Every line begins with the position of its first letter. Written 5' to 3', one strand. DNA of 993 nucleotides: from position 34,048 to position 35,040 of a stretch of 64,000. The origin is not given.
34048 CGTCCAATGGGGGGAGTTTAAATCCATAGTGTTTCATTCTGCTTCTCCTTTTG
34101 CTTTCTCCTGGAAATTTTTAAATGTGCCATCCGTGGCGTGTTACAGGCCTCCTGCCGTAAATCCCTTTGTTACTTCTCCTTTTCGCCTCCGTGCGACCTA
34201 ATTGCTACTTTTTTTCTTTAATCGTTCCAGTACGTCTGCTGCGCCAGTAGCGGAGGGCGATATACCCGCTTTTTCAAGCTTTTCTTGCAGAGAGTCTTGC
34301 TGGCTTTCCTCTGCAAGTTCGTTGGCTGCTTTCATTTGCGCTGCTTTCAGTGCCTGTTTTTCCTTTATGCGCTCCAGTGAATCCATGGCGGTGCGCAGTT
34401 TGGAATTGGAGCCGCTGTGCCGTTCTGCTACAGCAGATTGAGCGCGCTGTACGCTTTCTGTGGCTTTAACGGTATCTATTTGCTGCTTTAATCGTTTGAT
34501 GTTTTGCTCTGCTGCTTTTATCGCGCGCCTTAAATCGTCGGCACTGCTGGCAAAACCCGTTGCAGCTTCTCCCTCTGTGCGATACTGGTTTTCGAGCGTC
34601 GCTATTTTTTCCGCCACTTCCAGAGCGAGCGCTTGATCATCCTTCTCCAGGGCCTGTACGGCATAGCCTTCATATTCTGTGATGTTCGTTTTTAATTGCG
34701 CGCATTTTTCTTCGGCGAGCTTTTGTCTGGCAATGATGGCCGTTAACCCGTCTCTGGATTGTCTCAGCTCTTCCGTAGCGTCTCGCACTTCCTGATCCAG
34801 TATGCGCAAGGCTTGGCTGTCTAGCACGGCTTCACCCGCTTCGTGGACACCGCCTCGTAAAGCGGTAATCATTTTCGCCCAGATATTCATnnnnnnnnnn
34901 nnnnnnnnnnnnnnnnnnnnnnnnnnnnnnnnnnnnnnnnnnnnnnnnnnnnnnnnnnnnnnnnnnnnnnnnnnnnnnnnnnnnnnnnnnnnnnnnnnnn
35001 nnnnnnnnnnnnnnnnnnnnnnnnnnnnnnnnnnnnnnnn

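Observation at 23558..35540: Super-cluster of about 12 kb combining PspA/IM30 (YjfJ-like), YjfL-like, NfeD (YqiJ-like) and flotillin (YqiK-like) genes with the ATPase/rhomboid/PLD unit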

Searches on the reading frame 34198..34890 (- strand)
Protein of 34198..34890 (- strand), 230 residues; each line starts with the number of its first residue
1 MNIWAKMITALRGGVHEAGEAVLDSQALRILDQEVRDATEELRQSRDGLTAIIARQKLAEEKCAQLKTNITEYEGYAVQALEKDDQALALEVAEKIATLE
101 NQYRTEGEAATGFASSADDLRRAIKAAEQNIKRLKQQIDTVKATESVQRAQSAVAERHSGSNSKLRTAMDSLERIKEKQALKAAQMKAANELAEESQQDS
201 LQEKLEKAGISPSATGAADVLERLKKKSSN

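Call 3: search_protein_families(library=pfam, proteins=[window:34198-34890:-], max_evalue=0.01)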
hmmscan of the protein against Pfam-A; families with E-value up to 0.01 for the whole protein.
window:34198-34890:- (230 aa): 1 family
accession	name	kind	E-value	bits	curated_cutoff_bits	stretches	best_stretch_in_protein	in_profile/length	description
PF04012.17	PspA_IM30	-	2.1e-46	158.8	33.9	1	2-227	1-217/220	PspA/IM30 family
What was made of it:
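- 34198..34890 (-): g2, PspA/IM30 (ESCRT-III superfamily) protein, YjfJ/BacB-like (230 aa). Pfam PspA_IM30 at E 2e-46 (call 3).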

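Call 4: search_protein_families(library=ncbifam, proteins=[window:34198-34890:-], max_evalue=0.01)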
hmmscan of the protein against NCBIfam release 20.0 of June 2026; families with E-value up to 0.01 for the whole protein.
window:34198-34890:- (230 aa): 0 families

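Call 6: search_protein_families(library=padloc, proteins=[window:34198-34890:-], max_evalue=0.01)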
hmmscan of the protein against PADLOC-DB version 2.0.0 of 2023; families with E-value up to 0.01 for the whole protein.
window:34198-34890:- (230 aa): 9 families
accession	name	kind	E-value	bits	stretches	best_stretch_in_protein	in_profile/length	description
PDLC03859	LmuB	-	1.9e-05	22.1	1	26-207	293-470/611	-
PDLC00513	JetC1|JetC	-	0.00021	17.5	1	25-208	640-819/1140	DUF3584 domain; MukB-like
PDLC00551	JetC2|JetC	-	0.00082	15.3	1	26-198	806-977/1365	DUF3584 domain; MukB-like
PDLC00606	ZorA1|ZorA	-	0.0011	15.5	1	88-156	431-501/636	MotA/ExbB/TolQ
PDLC03865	LmuB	-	0.0012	15.1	1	33-206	573-746/1007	-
PDLC00580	JetC3|JetC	-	0.0019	14.5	1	20-210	648-844/1068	DUF3584 domain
PDLC00550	JetC2|JetC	-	0.0057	12.4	1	26-206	320-491/1355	DUF3584 domain; MukB-like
PDLC00128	GajB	-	0.0059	13.3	1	56-160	115-217/685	UrvD helicase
PDLC00582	JetC3|JetC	-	0.0064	12.3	1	28-206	793-964/1472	DUF3584 domain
